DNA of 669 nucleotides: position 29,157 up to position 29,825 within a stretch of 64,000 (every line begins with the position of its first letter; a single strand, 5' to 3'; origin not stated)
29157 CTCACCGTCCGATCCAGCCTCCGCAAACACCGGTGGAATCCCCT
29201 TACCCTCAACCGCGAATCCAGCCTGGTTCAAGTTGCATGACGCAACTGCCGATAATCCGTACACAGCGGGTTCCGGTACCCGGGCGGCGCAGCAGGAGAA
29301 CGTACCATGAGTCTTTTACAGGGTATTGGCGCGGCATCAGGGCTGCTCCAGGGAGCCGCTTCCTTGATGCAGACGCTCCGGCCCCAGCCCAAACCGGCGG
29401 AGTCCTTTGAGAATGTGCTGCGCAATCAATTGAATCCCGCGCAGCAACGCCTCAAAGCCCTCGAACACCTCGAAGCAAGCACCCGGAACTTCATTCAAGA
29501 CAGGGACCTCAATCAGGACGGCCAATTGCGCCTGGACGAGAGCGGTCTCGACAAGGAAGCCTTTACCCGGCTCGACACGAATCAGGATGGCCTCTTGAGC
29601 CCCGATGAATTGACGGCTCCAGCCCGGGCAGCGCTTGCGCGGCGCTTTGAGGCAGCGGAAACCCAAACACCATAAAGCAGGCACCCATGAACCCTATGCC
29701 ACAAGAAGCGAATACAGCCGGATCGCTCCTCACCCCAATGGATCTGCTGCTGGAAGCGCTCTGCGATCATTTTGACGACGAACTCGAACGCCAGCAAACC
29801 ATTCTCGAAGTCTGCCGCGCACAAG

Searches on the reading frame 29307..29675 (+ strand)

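Call 60: search_protein_families(library=pfam, proteins=[window:29307-29675:+], max_evalue=0.001)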
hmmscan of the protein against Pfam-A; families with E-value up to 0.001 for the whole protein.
window:29307-29675:+ (122 aa): 5 families
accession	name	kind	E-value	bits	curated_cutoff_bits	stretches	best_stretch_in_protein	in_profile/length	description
PF13202.12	EF-hand_5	-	6.4e-06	25.8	25.9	1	84-102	3-21/25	EF hand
PF13499.12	EF-hand_7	-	1.5e-05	25.7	30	0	83-104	5-26/67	EF-hand domain pair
PF00036.39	EF-hand_1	-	1.6e-05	24.6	25.4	0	83-103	3-23/29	EF hand domain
PF13405.12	EF-hand_6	-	0.00015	21.7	25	0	83-103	3-23/30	EF-hand domain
PF10591.15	SPARC_Ca_bdg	-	0.00083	20.1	22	0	86-104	60-78/113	Secreted protein acidic and rich in cysteine Ca binding region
